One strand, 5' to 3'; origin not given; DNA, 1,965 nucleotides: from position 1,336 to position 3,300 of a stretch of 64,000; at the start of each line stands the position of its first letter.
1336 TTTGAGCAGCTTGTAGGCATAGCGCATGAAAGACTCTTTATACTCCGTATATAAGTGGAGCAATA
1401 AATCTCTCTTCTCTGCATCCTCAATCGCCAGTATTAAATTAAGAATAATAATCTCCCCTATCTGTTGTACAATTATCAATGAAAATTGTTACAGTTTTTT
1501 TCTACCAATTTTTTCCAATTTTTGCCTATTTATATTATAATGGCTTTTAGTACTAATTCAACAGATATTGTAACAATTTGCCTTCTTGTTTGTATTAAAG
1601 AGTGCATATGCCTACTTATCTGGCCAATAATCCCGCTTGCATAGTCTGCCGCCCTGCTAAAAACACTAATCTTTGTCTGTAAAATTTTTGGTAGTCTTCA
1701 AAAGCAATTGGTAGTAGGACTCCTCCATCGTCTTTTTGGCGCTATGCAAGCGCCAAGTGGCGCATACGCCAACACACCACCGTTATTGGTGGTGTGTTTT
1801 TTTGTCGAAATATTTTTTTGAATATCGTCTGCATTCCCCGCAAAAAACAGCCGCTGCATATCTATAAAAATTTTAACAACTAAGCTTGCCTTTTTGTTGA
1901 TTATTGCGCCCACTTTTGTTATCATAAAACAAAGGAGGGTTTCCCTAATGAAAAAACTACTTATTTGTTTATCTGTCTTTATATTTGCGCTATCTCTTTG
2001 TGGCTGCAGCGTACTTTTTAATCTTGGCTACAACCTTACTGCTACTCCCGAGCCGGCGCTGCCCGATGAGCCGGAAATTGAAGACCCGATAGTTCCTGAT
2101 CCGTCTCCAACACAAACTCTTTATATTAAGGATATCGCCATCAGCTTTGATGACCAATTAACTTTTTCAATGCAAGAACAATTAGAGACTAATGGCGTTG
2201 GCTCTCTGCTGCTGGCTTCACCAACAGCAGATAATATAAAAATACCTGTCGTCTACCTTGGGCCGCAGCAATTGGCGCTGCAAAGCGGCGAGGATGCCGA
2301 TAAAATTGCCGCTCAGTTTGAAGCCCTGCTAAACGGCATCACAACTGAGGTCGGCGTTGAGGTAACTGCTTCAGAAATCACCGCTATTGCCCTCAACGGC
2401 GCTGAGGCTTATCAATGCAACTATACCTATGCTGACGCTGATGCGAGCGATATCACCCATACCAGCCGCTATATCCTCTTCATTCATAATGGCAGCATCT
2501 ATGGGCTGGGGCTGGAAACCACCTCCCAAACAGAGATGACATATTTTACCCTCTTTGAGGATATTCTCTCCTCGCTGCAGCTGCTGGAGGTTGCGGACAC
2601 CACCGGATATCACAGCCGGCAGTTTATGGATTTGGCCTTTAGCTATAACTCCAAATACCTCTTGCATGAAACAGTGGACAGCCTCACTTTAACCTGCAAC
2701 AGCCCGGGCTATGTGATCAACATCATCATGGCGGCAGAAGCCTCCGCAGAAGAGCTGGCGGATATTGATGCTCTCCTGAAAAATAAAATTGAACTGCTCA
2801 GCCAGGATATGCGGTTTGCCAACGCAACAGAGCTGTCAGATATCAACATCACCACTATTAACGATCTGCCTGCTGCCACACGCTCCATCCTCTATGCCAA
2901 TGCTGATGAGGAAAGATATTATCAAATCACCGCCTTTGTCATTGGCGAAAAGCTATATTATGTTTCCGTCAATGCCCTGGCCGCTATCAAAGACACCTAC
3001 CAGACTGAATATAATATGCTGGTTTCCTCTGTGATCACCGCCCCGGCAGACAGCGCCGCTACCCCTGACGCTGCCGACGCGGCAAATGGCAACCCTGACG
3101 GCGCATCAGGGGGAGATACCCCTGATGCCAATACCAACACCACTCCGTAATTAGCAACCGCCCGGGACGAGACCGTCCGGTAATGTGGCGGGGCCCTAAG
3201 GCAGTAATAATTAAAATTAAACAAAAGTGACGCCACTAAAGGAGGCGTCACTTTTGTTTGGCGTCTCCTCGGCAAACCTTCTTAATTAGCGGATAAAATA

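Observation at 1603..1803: Candidate ECF-driven ~200-nt RNA with switchable folds and an anti-SD motif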

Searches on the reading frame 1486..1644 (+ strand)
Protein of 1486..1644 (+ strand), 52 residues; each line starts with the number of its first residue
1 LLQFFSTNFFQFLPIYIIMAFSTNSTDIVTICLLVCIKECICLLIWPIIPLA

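Call 48: search_protein_families(library=pfam, proteins=[window:1486-1644:+], max_evalue=1)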
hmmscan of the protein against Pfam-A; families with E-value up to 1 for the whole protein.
window:1486-1644:+ (52 aa): 0 families

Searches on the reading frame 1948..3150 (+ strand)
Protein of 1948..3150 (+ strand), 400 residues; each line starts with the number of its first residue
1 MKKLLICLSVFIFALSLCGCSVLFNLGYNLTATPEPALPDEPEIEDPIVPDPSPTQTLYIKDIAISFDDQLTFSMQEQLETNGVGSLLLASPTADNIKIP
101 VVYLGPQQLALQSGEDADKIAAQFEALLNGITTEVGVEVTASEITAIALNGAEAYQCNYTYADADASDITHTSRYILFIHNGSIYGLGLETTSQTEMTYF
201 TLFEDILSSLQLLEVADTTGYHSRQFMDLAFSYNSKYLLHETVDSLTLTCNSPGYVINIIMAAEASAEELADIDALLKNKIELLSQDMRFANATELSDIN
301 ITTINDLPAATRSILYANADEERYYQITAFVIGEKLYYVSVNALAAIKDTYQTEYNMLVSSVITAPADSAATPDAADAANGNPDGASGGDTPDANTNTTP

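Call 11: search_protein_families(library=pfam, proteins=[window:1948-3150:+], max_evalue=0.01)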
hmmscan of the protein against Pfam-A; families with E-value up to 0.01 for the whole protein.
window:1948-3150:+ (400 aa): 0 families

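Call 12: find_encoding_contigs(protein=window:1948-3150:+, flank=4000, max_places=10)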
Protein window:1948-3150:+ (400 aa): 1 contig read that carries it; 1 place shown.
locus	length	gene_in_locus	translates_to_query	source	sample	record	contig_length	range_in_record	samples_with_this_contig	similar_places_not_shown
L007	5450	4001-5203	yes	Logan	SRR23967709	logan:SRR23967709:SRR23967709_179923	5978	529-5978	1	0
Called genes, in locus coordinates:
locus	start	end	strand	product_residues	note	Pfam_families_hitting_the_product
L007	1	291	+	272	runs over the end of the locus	?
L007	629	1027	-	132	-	PF01475:FUR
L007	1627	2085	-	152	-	-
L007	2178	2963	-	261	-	PF14285:DUF4367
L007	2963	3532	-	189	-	PF04542:Sigma70_r2, PF08281:Sigma70_r4_2, PF04545:Sigma70_r4 (weak)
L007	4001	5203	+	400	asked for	-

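Call 13: find_homologous_proteins(query=window:1948-3150:+)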
Query window:1948-3150:+ (400 aa): 1 proteins with E <= 0.001 among 8000 candidates.
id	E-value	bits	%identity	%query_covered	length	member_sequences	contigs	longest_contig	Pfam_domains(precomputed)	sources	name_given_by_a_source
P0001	1.2e-255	865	100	100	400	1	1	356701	-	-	-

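Call 43: search_protein_families(library=ncbifam, proteins=[window:1948-3150:+, L007:1627-2085:-], max_evalue=0.01)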
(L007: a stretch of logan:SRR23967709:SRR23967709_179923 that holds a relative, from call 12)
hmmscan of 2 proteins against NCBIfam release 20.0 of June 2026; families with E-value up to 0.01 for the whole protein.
window:1948-3150:+ (400 aa): 0 families

L007:1627-2085:- (152 aa): 0 families

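Call 48: search_protein_families(library=pfam, proteins=[L007:1627-2085:-], max_evalue=1)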
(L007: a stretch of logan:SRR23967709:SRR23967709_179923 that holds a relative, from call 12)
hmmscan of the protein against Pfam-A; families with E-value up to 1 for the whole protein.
L007:1627-2085:- (152 aa): 4 families
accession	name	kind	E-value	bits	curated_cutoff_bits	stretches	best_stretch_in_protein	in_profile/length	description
PF23148.1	Gp77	-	0.015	16.3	27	1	33-76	21-66/84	Podophage GP4 fiber-tail adaptor protein gp77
PF17533.7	DUF5452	-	0.026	15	27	1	95-137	20-62/169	Family of unknown function (DUF5452)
PF20187.3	DUF6550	-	0.053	14.2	27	1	1-94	8-97/190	Family of unknown function (DUF6550)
PF24143.1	Beta-sand_ComC_2nd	-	0.54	11.2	27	0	59-92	3-36/87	EGF-like domain-containing protein ComC second beta-sandwich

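Call 66: search_protein_representatives(protein=window:1948-3150:+)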
Query: 400 residues. Proteins with E-value up to 0.001 (for the whole library): 1; up to 1e-10: 1; up to 1e-30: 1. The best 1 are listed.
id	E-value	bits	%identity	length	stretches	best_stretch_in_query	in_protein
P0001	3.9e-256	865.2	100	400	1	1-400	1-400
